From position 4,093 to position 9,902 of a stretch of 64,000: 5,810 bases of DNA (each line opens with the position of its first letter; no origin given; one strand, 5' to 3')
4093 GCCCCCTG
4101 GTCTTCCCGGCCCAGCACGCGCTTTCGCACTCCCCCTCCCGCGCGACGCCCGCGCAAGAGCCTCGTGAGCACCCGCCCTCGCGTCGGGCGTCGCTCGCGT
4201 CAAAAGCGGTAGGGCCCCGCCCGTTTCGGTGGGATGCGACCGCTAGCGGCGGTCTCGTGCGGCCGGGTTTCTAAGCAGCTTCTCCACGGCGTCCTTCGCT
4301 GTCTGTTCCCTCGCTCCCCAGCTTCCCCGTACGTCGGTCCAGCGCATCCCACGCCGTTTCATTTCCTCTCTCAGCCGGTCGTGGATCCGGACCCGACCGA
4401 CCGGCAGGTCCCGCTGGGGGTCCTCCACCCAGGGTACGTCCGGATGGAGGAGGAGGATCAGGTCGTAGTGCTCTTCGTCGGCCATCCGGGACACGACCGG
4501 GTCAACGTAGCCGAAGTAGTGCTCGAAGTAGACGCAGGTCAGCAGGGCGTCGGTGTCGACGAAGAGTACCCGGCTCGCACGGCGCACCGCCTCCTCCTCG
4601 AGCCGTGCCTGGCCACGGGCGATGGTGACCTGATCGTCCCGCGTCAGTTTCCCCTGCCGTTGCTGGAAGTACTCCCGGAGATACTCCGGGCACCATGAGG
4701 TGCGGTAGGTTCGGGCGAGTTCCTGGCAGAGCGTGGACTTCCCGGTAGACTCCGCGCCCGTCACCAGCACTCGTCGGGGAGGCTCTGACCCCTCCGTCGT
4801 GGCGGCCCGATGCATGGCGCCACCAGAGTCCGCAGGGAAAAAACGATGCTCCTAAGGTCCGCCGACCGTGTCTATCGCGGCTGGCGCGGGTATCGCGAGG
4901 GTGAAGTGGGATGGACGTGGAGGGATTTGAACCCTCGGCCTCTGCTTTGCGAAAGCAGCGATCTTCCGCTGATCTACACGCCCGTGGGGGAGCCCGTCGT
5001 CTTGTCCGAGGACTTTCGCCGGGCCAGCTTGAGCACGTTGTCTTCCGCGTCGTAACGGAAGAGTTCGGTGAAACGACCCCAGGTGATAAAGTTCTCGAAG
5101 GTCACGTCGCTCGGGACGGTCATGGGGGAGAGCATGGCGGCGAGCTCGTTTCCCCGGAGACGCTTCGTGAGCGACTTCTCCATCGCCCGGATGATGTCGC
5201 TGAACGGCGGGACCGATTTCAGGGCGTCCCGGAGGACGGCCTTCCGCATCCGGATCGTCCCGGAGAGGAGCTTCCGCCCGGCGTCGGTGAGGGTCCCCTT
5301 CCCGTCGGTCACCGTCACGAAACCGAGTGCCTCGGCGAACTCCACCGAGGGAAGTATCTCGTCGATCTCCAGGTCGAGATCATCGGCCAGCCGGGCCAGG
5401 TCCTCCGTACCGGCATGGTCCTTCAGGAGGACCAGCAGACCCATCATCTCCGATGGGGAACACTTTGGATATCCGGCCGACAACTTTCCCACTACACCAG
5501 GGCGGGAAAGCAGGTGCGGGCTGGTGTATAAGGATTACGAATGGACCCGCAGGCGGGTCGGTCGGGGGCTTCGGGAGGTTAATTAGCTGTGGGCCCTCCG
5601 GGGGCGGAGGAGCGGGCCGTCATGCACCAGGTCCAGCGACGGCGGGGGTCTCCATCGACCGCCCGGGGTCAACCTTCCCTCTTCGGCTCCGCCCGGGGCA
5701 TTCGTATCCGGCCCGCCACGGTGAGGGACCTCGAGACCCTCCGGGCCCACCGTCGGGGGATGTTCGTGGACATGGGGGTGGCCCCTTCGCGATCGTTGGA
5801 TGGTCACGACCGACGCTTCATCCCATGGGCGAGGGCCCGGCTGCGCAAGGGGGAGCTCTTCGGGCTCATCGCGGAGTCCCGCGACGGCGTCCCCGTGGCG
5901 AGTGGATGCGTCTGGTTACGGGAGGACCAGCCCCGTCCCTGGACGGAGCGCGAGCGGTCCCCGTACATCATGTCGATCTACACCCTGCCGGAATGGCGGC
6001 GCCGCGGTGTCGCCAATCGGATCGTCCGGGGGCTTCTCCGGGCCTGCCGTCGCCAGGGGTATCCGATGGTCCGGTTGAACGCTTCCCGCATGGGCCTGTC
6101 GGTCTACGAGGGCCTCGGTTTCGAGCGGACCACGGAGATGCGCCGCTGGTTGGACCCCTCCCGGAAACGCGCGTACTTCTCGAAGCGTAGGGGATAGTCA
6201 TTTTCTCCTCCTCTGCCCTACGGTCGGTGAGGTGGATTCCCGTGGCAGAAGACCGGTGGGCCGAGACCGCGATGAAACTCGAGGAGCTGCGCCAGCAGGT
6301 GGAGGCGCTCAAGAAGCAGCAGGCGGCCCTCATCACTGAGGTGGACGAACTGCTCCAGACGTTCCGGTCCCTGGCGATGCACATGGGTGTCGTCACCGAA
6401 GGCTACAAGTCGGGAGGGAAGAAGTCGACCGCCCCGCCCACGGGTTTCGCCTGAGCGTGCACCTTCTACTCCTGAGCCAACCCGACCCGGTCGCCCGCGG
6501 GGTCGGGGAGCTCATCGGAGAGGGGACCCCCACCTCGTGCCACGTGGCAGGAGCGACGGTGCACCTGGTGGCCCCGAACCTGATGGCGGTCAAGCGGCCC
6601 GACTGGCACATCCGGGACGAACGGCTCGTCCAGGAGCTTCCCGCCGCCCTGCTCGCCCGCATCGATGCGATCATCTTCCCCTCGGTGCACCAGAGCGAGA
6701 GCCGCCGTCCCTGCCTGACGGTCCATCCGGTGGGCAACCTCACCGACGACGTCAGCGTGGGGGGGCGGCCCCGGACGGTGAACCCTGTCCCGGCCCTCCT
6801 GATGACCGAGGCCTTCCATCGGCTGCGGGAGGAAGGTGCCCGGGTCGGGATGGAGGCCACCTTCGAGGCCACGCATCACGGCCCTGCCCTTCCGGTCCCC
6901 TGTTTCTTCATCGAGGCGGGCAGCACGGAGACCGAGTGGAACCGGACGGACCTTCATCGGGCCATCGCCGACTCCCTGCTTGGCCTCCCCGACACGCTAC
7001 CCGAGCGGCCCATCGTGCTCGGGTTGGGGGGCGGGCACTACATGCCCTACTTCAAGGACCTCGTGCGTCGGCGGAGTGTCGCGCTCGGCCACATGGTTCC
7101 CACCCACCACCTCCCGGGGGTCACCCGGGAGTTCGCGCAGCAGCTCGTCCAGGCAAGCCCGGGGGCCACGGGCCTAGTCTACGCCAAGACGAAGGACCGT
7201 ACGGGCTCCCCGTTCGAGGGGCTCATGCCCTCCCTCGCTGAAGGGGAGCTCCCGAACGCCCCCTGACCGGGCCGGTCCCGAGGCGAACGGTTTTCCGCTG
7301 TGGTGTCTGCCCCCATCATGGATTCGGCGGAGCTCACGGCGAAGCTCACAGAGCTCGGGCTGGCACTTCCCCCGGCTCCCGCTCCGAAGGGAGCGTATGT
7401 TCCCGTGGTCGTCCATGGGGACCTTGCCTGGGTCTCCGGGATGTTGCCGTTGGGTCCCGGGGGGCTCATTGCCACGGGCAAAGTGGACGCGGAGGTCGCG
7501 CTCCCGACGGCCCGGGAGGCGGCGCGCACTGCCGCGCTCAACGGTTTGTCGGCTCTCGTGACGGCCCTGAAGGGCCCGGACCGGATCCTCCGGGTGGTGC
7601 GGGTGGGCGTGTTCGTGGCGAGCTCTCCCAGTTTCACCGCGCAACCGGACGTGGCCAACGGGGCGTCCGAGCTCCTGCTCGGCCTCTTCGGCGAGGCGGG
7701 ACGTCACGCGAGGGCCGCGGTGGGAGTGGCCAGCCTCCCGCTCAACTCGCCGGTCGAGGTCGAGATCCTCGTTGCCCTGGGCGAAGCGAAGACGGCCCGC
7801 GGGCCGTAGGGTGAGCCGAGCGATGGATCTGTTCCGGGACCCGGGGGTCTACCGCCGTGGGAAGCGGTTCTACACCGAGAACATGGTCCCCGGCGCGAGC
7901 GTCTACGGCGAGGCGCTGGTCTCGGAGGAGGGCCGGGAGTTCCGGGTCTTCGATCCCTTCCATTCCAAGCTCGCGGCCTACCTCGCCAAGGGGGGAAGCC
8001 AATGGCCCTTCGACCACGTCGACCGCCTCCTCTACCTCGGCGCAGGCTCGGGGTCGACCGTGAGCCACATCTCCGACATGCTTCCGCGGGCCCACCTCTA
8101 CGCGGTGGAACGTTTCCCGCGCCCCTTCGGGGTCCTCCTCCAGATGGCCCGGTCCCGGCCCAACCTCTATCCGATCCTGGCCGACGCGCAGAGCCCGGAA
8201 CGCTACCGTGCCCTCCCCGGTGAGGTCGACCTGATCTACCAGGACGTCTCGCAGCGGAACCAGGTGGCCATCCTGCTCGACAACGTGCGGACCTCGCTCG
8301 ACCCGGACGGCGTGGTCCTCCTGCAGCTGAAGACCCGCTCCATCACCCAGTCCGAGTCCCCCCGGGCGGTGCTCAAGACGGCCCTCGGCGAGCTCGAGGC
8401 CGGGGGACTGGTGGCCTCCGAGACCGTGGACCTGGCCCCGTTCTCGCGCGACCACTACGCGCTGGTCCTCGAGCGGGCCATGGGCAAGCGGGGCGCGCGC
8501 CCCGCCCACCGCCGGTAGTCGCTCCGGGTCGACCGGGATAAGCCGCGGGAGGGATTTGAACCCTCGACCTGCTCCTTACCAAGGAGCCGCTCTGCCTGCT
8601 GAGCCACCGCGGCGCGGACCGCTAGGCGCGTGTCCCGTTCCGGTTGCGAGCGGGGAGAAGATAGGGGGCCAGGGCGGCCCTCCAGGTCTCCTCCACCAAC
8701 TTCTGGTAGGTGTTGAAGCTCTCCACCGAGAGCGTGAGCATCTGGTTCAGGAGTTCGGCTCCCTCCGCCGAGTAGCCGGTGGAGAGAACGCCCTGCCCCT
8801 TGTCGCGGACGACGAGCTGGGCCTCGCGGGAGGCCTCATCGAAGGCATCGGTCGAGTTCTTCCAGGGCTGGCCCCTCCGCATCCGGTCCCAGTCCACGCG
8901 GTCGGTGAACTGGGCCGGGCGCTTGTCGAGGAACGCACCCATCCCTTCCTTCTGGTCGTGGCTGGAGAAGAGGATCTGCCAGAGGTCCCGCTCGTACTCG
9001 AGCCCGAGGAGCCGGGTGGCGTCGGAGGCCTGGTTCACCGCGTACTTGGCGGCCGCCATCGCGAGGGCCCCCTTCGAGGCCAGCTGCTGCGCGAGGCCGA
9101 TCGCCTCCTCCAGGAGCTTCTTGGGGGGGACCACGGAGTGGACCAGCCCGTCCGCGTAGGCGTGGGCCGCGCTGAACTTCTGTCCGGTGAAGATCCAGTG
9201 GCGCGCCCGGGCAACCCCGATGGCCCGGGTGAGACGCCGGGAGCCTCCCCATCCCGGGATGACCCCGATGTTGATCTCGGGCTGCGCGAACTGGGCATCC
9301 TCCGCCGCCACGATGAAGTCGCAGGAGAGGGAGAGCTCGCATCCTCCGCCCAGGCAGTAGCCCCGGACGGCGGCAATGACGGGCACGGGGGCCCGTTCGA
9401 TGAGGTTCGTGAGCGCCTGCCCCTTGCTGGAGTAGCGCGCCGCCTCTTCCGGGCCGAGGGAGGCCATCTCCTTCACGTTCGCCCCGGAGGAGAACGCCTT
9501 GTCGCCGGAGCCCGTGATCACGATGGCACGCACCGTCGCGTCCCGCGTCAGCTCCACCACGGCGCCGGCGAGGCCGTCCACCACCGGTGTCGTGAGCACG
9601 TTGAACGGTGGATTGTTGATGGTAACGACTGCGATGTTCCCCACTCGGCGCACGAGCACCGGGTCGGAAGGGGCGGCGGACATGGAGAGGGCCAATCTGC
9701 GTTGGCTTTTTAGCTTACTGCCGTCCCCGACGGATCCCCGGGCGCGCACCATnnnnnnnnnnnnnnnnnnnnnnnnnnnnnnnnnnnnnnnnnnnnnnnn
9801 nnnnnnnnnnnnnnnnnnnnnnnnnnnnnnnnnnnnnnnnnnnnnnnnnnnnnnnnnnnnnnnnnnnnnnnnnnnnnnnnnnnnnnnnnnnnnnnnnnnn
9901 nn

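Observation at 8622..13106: Complete PHA (polyhydroxyalkanoate) operon with an AbrB-type regulator in a non-halophile-looking archaeon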

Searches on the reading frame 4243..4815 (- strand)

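Call 91: search_protein_families(library=pfam, max_evalue=0.0001, proteins=[window:4243-4815:-])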
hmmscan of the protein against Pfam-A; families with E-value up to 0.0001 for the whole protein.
window:4243-4815:- (190 aa): 2 families
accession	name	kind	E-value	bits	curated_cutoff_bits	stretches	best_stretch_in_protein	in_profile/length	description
PF13521.12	AAA_28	-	1.1e-37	130.3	27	1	15-169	1-164/164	AAA domain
PF13191.12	AAA_16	-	3.9e-06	27.9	32.6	1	11-77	23-103/167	AAA ATPase domain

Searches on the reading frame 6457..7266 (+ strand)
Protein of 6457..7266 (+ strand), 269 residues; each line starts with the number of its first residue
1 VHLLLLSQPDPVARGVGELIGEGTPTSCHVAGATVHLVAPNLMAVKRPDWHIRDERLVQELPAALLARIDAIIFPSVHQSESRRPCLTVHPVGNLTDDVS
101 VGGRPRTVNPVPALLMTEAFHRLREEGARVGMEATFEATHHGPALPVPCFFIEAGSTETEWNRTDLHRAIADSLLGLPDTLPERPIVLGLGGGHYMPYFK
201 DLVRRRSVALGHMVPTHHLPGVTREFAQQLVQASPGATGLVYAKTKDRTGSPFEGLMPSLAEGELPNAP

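Call 41: search_protein_families(library=pfam, max_evalue=0.00001, proteins=[window:6457-7266:+])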
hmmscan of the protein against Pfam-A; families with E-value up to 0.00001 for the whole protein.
window:6457-7266:+ (269 aa): 1 family
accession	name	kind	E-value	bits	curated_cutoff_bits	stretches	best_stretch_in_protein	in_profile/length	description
PF04414.18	tRNA_deacylase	-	2.8e-48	164.6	33.6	1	68-242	4-180/205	D-aminoacyl-tRNA deacylase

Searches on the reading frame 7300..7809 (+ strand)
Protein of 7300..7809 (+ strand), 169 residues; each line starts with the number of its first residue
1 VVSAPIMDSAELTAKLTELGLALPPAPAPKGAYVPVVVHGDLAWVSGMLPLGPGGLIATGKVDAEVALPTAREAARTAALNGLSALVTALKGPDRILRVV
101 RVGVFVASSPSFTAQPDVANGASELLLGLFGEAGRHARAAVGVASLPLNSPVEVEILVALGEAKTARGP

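Call 41: search_protein_families(library=pfam, max_evalue=0.00001, proteins=[window:7300-7809:+])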
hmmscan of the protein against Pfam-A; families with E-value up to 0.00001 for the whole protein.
window:7300-7809:+ (169 aa): 2 families
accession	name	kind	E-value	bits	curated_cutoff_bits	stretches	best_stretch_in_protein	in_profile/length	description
PF14588.11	YjgF_endoribonc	-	6.6e-17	62.1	35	1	15-156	3-144/148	YjgF/chorismate_mutase-like, putative endoribonuclease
PF01042.26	Ribonuc_L-PSP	-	1e-13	51.8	27.3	1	26-159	4-120/121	Endoribonuclease L-PSP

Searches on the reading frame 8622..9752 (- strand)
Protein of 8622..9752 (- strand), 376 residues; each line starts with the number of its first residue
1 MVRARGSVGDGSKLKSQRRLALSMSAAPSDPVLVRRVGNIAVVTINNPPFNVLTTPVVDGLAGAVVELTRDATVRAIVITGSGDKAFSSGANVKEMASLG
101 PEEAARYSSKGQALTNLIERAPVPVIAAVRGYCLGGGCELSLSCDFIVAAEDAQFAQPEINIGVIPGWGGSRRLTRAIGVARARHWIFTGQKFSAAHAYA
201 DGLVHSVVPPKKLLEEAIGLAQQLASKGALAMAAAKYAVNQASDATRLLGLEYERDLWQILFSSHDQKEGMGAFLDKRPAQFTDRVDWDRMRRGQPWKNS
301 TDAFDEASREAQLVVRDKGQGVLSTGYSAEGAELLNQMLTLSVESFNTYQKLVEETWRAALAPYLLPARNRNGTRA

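Call 4: search_protein_families(library=pfam, max_evalue=0.1, proteins=[window:8622-9752:-])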
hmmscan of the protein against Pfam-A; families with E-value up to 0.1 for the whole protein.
window:8622-9752:- (376 aa): 2 families
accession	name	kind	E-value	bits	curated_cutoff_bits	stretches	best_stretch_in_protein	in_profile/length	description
PF00378.25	ECH_1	-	4.1e-68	229.9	27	1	38-285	4-251/251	Enoyl-CoA hydratase/isomerase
PF16113.10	ECH_2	-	2.3e-33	116.6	27.2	1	41-273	2-237/335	Enoyl-CoA hydratase/isomerase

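Call 5: search_protein_families(library=ncbifam, max_evalue=0.1, proteins=[window:8622-9752:-])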
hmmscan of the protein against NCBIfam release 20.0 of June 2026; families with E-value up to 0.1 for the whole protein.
window:8622-9752:- (376 aa): 73 families (the best 25 are shown)
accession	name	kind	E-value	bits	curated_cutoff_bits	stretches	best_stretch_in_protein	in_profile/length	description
NF004517.0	PRK05862.1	equivalog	9.4e-70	235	396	1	30-285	4-257/257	enoyl-CoA hydratase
NF004475.0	PRK05809.1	subfamily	1e-69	234.9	394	1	32-285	6-260/260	short-chain-enoyl-CoA hydratase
NF006007.0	PRK08138.1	subfamily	6.3e-69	232.2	355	1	35-284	13-260/261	enoyl-CoA hydratase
NF005803.0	PRK07658.1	equivalog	2.1e-62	210.8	313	1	34-285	6-257/257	enoyl-CoA hydratase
NF007239.0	PRK09674.1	equivalog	9.5e-62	208.8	371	1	32-283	6-255/257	2,3-dehydroadipyl-CoA hydratase PaaF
NF051848.1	EnCoAHydtEchA19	equivalog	1.1e-60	205.3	400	1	32-285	2-258/258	enoyl-CoA hydratase EchA19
NF005802.0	PRK07657.1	equivalog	4.7e-58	196.7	363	1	39-283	13-258/260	enoyl-CoA hydratase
NF004634.0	PRK05980.1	equivalog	4.9e-57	193.3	375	1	30-282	3-260/263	crotonase/enoyl-CoA hydratase family protein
NF006566.0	PRK09076.1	subfamily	8.5e-56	189.4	286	1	34-283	9-258/260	enoyl-CoA hydratase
NF004781.0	PRK06127.1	subfamily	1e-52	179.4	291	1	25-284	6-268/269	enoyl-CoA hydratase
NF006699.0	PRK09245.1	subfamily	2e-52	178.1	354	1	30-284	3-265/266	crotonase/enoyl-CoA hydratase family protein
NF005073.0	PRK06495.1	subfamily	7.7e-52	176.1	296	1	39-285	13-257/257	enoyl-CoA hydratase/isomerase family protein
NF006100.0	PRK08252.1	subfamily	3.8e-51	174.1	282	1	30-283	3-252/254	crotonase/enoyl-CoA hydratase family protein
NF004840.0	PRK06190.1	equivalog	8.1e-50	169.8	253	1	32-257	6-231/260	enoyl-CoA hydratase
NF004795.0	PRK06143.1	subfamily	8e-49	166.5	283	1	38-278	17-257/260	enoyl-CoA hydratase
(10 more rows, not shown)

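Call 83: search_solved_structures(query=window:8622-9752:-, max_evalue=1e-30, show_alignments=1)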
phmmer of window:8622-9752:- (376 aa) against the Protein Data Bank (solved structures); distinct sequences matched with E-value up to 1e-30: 45.
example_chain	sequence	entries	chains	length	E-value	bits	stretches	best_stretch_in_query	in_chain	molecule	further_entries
3q0j_A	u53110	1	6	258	9.8e-60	205.8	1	30-285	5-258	enoyl-CoA hydratase echA8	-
3h81_A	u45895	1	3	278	9.9e-60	205.8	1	30-285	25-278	enoyl-CoA hydratase echA8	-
3pzk_A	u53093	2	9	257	1.1e-59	205.7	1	31-285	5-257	e enoyl-CoA hydratase echA8 | enoyl-CoA hydratase echA8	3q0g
4fjw_D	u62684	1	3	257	2.9e-59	204.3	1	31-285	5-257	Probable enoyl-CoA hydratase echA8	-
5xzd_A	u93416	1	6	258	9.9e-58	199.2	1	32-285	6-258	Enoyl-CoA hydratase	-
5zai_A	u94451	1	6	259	3.9e-57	197.3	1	33-282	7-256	3-hydroxypropionyl-coenzyme A dehydratase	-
8zru_A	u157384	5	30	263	1.3e-56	195.6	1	39-284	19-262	Enoyl-CoA hydratase, mitochondrial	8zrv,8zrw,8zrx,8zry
7eum_C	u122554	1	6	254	1.4e-56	195.4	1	39-278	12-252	Enoyl-CoA hydratase/isomerase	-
2hw5_A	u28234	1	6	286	2.2e-56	194.8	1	39-284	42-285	Enoyl-CoA hydratase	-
3moy_A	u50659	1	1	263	2.7e-56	194.5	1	35-285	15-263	Probable enoyl-CoA hydratase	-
28bq_A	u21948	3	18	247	2.8e-55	191.2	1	39-274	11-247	Enoyl-CoA hydratase/isomerase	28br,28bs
9ula_A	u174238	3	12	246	1.9e-54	188.5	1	39-271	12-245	Enoyl-CoA hydratase/isomerase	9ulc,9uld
9qwv_A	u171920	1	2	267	3.4e-54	187.6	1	30-283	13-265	Enoyl-CoA hydratase, mitochondrial, putative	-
1ey3_A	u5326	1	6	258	7.7e-54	186.5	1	39-284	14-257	ENOYL-COA HYDRATASE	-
1mj3_A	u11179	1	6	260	7.8e-54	186.4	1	39-284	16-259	ENOYL-COA HYDRATASE, MITOCHONDRIAL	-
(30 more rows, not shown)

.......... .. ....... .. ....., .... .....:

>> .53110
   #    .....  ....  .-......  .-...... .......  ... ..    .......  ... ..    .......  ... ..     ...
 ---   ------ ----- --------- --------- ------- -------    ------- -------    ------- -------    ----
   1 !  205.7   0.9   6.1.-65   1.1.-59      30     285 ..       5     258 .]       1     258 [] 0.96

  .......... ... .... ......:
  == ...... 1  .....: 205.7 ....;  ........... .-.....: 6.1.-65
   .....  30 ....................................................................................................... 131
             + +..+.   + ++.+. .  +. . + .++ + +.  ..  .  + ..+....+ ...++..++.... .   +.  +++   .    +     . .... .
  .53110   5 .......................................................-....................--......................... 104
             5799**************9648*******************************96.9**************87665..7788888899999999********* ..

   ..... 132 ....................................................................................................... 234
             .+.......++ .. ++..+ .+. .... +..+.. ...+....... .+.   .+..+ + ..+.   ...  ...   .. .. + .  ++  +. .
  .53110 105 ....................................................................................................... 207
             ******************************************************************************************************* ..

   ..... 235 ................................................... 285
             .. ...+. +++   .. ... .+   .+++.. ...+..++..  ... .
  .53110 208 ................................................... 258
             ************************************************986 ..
